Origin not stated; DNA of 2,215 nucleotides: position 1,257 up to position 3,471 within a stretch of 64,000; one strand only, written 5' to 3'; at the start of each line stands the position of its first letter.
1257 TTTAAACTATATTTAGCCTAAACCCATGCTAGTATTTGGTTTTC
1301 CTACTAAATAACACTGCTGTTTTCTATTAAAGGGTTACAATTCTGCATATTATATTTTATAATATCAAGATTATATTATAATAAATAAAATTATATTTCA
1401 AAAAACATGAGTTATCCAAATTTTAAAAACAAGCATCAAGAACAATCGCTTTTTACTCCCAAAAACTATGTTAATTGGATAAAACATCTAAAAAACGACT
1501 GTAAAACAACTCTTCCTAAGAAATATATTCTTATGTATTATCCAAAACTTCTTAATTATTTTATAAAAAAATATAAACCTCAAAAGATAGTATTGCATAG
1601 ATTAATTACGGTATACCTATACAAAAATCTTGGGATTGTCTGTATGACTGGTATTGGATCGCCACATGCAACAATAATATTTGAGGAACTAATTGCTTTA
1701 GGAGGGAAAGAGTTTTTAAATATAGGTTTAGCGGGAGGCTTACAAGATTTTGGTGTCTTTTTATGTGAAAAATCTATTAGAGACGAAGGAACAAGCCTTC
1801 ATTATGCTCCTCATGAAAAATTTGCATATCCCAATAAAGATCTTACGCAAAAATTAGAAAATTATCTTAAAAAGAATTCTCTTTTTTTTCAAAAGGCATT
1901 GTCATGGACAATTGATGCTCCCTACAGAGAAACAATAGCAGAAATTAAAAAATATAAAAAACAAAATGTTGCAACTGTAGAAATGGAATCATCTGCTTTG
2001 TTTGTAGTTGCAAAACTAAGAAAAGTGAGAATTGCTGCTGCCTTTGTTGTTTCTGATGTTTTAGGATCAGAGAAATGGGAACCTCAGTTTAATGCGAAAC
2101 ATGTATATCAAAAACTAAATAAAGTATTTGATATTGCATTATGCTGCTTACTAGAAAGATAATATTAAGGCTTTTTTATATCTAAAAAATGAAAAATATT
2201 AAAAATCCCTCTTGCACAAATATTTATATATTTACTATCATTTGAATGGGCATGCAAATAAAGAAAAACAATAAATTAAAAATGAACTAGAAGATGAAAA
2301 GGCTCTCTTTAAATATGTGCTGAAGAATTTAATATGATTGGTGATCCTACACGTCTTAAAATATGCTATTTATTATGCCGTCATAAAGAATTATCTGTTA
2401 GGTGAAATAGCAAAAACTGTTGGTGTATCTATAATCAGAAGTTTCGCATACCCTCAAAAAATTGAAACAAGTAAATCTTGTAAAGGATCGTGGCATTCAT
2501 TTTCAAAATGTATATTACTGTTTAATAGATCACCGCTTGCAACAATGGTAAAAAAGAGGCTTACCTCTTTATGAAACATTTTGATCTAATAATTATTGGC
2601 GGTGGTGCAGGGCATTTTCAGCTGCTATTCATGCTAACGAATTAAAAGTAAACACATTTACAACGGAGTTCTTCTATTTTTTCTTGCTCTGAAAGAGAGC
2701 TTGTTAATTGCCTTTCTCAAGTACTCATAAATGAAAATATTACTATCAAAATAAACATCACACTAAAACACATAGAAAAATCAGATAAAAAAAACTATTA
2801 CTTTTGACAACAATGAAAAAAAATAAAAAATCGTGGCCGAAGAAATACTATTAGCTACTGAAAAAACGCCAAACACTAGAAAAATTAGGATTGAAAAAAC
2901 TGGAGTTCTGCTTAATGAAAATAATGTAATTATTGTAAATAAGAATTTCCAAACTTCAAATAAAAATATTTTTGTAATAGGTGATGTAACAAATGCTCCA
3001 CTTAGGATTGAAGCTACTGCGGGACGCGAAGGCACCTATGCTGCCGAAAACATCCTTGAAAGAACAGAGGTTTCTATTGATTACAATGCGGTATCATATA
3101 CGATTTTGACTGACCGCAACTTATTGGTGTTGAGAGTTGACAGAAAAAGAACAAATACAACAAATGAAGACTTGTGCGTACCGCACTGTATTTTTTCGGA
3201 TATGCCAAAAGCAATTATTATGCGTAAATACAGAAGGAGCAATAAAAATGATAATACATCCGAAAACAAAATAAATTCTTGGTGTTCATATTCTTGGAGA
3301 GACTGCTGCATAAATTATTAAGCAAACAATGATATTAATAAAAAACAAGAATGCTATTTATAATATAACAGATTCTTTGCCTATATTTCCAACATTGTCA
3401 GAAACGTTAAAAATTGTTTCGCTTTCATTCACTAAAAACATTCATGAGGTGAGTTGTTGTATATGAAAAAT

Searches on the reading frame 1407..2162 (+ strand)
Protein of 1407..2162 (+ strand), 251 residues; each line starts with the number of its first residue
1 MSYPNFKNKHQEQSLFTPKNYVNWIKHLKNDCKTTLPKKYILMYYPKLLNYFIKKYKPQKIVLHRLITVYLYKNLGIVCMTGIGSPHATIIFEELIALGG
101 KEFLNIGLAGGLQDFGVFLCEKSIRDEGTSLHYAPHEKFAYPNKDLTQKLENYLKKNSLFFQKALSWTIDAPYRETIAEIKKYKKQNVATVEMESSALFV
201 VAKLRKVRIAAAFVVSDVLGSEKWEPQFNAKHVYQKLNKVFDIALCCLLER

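Call 37: search_protein_families(library=pfam, proteins=[window:1407-2162:+], max_evalue=0.00001)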
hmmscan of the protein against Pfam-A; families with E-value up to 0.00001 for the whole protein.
window:1407-2162:+ (251 aa): 1 family
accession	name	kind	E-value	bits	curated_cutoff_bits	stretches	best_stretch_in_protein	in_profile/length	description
PF01048.26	PNP_UDP_1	-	2.2e-25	89.9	25.1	1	65-241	33-228/233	Phosphorylase superfamily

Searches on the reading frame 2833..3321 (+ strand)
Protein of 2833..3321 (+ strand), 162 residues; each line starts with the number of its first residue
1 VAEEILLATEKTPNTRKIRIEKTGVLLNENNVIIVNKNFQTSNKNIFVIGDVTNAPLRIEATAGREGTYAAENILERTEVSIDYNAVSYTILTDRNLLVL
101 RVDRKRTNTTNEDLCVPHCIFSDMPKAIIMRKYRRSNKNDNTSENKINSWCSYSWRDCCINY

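Call 37: search_protein_families(library=pfam, proteins=[window:2833-3321:+], max_evalue=0.00001)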
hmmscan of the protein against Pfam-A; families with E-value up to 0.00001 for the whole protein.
window:2833-3321:+ (162 aa): 1 family
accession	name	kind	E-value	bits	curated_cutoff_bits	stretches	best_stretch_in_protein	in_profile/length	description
PF07992.20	Pyr_redox_2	-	4.6e-08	33.3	26.1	1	5-57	231-282/291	Pyridine nucleotide-disulphide oxidoreductase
